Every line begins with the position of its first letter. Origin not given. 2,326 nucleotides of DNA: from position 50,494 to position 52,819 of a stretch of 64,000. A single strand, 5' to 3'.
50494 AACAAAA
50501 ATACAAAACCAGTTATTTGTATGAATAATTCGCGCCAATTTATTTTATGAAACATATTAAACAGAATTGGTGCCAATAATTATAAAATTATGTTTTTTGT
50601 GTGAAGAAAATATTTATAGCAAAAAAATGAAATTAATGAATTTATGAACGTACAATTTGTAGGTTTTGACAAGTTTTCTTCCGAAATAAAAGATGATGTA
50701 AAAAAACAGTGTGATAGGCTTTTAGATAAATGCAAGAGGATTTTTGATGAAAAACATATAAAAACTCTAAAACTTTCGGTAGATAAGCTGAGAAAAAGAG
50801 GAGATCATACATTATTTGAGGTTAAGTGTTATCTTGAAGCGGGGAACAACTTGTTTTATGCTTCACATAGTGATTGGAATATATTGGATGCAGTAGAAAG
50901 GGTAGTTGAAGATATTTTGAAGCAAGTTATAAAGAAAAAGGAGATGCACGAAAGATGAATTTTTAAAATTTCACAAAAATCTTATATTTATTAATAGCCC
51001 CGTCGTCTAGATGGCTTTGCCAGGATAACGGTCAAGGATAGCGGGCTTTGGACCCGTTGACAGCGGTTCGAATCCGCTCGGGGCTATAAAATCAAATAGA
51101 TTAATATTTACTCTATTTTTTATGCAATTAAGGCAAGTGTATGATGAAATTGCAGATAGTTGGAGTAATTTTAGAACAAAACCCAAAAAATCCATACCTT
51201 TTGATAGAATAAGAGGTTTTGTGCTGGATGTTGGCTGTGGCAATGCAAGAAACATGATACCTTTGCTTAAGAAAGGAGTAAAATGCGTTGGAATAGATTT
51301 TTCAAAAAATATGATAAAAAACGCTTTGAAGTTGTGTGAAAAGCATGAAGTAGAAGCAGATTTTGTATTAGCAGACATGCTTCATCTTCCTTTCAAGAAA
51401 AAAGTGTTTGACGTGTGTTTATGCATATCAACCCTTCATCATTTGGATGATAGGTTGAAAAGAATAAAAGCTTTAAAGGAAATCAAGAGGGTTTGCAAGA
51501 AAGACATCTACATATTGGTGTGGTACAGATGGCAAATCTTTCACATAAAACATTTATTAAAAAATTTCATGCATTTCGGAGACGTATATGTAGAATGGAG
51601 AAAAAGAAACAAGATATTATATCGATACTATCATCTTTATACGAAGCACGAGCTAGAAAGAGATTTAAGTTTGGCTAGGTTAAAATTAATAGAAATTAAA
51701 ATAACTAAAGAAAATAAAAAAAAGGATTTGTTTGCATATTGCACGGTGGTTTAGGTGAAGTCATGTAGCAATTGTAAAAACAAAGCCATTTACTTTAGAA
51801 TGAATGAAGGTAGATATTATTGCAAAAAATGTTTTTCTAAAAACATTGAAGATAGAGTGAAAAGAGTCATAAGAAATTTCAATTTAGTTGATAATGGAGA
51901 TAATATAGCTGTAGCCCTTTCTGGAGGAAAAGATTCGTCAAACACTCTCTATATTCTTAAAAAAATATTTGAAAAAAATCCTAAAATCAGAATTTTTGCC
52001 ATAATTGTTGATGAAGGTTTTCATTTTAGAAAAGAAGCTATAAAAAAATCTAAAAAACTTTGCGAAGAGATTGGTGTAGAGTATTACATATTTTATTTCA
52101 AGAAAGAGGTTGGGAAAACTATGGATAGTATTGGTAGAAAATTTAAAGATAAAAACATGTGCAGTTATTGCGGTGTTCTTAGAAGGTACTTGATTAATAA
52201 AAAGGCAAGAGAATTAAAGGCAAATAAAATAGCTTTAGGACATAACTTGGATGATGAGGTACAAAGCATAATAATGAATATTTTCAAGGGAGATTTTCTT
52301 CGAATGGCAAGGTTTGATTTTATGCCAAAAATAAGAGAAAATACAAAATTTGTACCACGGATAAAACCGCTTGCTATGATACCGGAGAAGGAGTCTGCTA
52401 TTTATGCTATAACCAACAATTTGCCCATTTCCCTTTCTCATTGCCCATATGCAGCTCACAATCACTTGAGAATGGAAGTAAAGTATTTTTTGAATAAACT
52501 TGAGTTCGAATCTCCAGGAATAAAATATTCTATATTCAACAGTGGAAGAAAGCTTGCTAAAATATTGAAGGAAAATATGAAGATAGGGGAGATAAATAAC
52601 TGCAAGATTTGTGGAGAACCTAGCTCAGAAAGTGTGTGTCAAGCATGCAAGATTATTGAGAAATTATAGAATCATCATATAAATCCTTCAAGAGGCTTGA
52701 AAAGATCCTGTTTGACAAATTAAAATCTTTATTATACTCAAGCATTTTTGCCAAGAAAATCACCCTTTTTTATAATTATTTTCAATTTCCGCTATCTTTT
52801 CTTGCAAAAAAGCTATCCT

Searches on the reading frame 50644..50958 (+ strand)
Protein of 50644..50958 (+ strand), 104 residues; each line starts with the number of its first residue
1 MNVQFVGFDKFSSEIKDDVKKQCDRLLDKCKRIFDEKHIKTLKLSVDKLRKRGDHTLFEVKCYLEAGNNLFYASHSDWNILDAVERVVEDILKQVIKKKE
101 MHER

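Call 31: search_protein_families(library=pfam, proteins=[window:50644-50958:+], max_evalue=0.001)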
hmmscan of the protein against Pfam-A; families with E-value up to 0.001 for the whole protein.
window:50644-50958:+ (104 aa): 1 family
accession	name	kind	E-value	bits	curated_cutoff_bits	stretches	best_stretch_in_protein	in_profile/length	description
PF02482.25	Ribosomal_S30AE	-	0.00013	23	23.7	1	14-100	9-85/88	Sigma 54 modulation protein / S30EA ribosomal protein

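Call 44: search_protein_families(library=ncbifam, proteins=[window:50644-50958:+], max_evalue=0.00001)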
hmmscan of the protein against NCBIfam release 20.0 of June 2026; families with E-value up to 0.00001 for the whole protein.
window:50644-50958:+ (104 aa): 0 families

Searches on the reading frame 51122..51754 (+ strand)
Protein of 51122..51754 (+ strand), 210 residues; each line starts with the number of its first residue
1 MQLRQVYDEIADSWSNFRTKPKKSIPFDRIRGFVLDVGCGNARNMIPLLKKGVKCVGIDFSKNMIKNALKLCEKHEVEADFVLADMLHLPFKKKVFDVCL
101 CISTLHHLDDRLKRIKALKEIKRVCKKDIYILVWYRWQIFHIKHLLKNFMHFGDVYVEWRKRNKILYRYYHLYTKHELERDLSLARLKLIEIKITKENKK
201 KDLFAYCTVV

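Call 31: search_protein_families(library=pfam, proteins=[window:51122-51754:+], max_evalue=0.001)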
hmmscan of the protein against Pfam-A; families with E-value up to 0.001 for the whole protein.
window:51122-51754:+ (210 aa): 9 families
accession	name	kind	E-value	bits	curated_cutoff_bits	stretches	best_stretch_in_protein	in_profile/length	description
PF08241.18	Methyltransf_11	-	4.8e-22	78.9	21.2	1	35-129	1-91/95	Methyltransferase domain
PF13649.12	Methyltransf_25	-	7.8e-22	78.2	27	1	34-127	1-95/97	Methyltransferase domain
PF13847.12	Methyltransf_31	-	4e-18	65.9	27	1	34-137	7-113/145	Methyltransferase domain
PF08242.18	Methyltransf_12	-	9e-14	52.4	30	1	35-127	1-94/98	Methyltransferase domain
PF13489.12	Methyltransf_23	-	5.9e-11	42.8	27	1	32-188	24-160/164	Methyltransferase domain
PF01209.24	Ubie_methyltran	-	2.5e-08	34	20.1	1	33-128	50-146/233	ubiE/COQ5 methyltransferase family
PF07021.18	MetW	-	0.00011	22.4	21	1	34-130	17-107/193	Methionine biosynthesis protein MetW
PF03141.22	Methyltransf_29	-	0.00045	19.4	23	1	32-131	119-215/506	Putative S-adenosyl-L-methionine-dependent methyltransferase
PF03848.20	TehB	-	0.00087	19.2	20.4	0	33-111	33-111/193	Tellurite resistance protein TehB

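Call 44: search_protein_families(library=ncbifam, proteins=[window:51122-51754:+], max_evalue=0.00001)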
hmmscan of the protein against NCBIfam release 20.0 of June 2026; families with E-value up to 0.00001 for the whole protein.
window:51122-51754:+ (210 aa): 21 families
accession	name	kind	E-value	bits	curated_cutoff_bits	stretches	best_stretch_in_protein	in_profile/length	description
TIGR01934.1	MenG_MenH_UbiE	subfamily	4.9e-13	48.9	158.35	1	34-133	43-141/223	ubiquinone/menaquinone biosynthesis methyltransferase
NF045667.1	MTase_DVU1556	equivalog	2.5e-12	46.7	155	1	34-131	26-117/213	DVU_1556 family methyltransferase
NF001244.0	PRK00216.1-5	equivalog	6e-12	45.3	216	1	33-132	51-152/236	bifunctional demethylmenaquinone methyltransferase/2-methoxy-6-polyprenyl-1,4-benzoquinol methylase UbiE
NF040539.1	AST_met_ArsM_2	exception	8.5e-11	42.2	240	1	34-127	60-157/262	putative arsinothricin biosynthesis methyltransferase ArsM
TIGR02021.1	BchM-ChlM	equivalog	2.3e-10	40.3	158.9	1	27-150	50-172/218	magnesium protoporphyrin IX methyltransferase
TIGR01983.1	UbiG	equivalog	2.6e-10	40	102.95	1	33-118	52-139/228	bifunctional 2-polyprenyl-6-hydroxyphenol methylase/3-demethylubiquinol 3-O-methyltransferase UbiG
NF001241.0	PRK00216.1-2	equivalog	5e-10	39.4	327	1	34-128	55-142/231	demethylmenaquinone methyltransferase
NF041820.1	daptide_MTase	equivalog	5.4e-10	39.1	175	1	29-126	35-135/243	daptide-type RiPP biosynthesis methyltransferase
NF043040.1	corrin_prot_MT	hypoth_equivalog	1.1e-09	38.1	180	1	34-130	45-144/216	corrinoid protein-associated methyltransferase CpaM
NF004452.0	PRK05785.1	equivalog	2.4e-09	37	207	1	33-130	54-142/228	hypothetical protein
NF001243.0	PRK00216.1-4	equivalog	9.9e-09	34.9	235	1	34-128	51-146/237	demethylmenaquinone methyltransferase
TIGR02072.1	BioC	equivalog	2e-07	31.1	184.95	1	34-126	38-125/244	malonyl-ACP O-methyltransferase BioC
NF047649.1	MTase_UXPK_star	exception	4.2e-07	29.3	460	1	34-128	81-176/283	methyltransferase/UXPK-star double selenoprotein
NF004851.0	PRK06202.1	equivalog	5.5e-07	29.2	243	1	33-127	63-160/237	hypothetical protein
TIGR02752.1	MenG_heptapren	equivalog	6.6e-07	29.1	419.85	1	34-128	49-144/231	demethylmenaquinone methyltransferase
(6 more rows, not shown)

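Call 47: search_solved_structures(query=window:51122-51754:+, max_evalue=0.00001)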
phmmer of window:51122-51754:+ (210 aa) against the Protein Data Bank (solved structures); distinct sequences matched with E-value up to 0.00001: 17.
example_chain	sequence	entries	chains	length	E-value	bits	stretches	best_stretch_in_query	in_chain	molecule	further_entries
3l8d_A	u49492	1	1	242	6.2e-12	48.8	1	31-132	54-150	Methyltransferase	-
1ve3_A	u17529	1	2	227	7.3e-12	48.6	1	24-135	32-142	hypothetical protein PH0226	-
5cm2_Z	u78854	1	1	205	7.1e-11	45.3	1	32-198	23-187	TRNA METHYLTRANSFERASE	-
9w6x_A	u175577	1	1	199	9.7e-11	44.9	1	33-128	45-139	YtkW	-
3sm3_A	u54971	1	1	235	1.3e-08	37.9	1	34-152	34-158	SAM-dependent methyltransferases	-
6mro_A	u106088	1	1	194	1.5e-08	37.7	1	32-127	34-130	methyl transferase from Methanosarcina acetivorans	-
5gm1_A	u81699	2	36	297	3.5e-08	36.5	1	33-128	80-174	O-methylransferase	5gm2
6uv6_A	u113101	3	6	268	6.1e-08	35.8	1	33-126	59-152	D-glucose O-methyltransferase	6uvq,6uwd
1xxl_A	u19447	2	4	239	7.2e-08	35.5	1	32-132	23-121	YcgJ protein | ycgJ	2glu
6uak_A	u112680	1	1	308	9.6e-08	35.1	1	34-127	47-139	SAM dependent methyltransferase LahSB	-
8gdu_A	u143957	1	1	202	1.1e-07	34.9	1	32-127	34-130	Methyltransferase domain-containing protein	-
1wzn_A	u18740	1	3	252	2.6e-07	33.7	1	33-114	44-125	SAM-dependent methyltransferase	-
3bus_A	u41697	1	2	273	2.9e-07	33.5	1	32-126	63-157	Methyltransferase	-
5wp4_A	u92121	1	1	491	8.8e-07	32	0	34-112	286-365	Phosphoethanolamine N-methyltransferase 1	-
7wtw_q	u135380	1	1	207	1e-06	31.7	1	33-113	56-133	Probable 18S rRNA (guanine-N(7))-methyltransferase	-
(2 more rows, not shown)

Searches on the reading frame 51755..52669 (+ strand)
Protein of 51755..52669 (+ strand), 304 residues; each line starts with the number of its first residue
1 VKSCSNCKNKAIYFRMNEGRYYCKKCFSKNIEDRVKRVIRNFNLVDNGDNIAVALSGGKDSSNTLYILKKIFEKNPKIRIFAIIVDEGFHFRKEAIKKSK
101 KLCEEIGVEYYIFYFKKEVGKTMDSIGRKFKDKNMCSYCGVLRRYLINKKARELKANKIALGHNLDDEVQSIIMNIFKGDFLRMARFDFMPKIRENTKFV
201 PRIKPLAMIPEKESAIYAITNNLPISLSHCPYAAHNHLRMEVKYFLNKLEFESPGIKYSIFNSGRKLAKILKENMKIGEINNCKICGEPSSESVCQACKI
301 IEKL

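Call 31: search_protein_families(library=pfam, proteins=[window:51755-52669:+], max_evalue=0.001)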
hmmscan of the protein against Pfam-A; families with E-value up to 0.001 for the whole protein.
window:51755-52669:+ (304 aa): 6 families
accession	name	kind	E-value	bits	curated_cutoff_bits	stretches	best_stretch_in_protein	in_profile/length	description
PF01171.26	ATP_bind_3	-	2e-11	44.4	27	1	51-208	2-146/182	PP-loop family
PF16503.10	zn-ribbon_14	-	7.4e-06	25.8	34.9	1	281-304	1-24/32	Zinc-ribbon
PF03054.22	tRNA_Me_trans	-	1.4e-05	25.3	20.6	1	50-164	2-127/202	tRNA methyl transferase HUP domain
PF02540.23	NAD_synthase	-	0.00012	21.7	21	1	48-152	18-121/242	NAD synthase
PF22082.2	TtuA_LIM_N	-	0.00013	22.4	27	1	4-27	2-25/26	2-thiouridine synthetase TtuA, N-terminal LIM domain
PF01507.26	PAPS_reduct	-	0.0005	20.6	22.5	1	50-224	1-155/175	Phosphoadenosine phosphosulfate reductase domain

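Call 44: search_protein_families(library=ncbifam, proteins=[window:51755-52669:+], max_evalue=0.00001)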
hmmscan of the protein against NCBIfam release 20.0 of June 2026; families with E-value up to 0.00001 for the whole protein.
window:51755-52669:+ (304 aa): 7 families
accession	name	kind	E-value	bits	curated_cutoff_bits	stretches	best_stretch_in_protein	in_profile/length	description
NF047749.1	tRNAThiolNcsA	equivalog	4.9e-64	216.5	500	1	3-303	2-318/322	tRNA 2-thiolation protein NcsA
NF049949.1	tRNAsynTtuAPyrococ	equivalog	1.2e-51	175.6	450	1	4-301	3-290/292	tRNA-5-methyluridine(54) 2-sulfurtransferase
NF007972.0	PRK10696.1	equivalog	2.8e-37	128.6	272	1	24-263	17-247/295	tRNA 2-thiocytidine(32) synthetase TtcA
TIGR00269.1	TIGR00269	hypoth_equivalog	1.8e-30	105.3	62.75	1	200-304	1-104/104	TIGR00269 family protein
TIGR02432.1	lysidine_TilS_N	equivalog_domain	7.4e-16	58.6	93.6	1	51-225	2-167/189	tRNA lysidine(34) synthetase TilS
TIGR00268.2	TIGR00268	equivalog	5.5e-07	29.1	150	1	45-168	10-124/259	ATP-dependent sacrificial sulfur transferase LarE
NF001138.1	PRK00143.1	equivalog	2.9e-06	26.5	284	1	51-175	2-133/345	tRNA 2-thiouridine(34) synthase MnmA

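Call 48: search_solved_structures(query=window:51755-52669:+, max_evalue=0.00001)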
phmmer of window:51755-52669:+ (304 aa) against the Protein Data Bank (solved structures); distinct sequences matched with E-value up to 0.00001: 6.
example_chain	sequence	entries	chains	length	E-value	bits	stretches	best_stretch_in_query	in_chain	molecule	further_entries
6scy_A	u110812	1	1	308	1.9e-56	194.8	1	3-303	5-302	[4Fe-4S]-dependent U34-ARNt thiolase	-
6scy_B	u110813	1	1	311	1.5e-55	191.8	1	3-299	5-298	[4Fe-4S]-dependent U34-ARNt thiolase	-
5mko_A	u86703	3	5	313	4.6e-43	150.8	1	3-300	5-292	TtuA PH0300 | PH0300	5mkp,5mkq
3vrh_A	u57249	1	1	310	5.4e-43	150.6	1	4-300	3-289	Putative uncharacterized protein PH0300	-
5b4e_A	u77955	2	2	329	5.8e-24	88.1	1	4-300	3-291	Sulfur Transferase TtuA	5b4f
5gha_A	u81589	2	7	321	6.3e-24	88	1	4-300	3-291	Sulfur Transferase TtuA | tRNA-5-methyluridine(54) 2-sulfurtransferase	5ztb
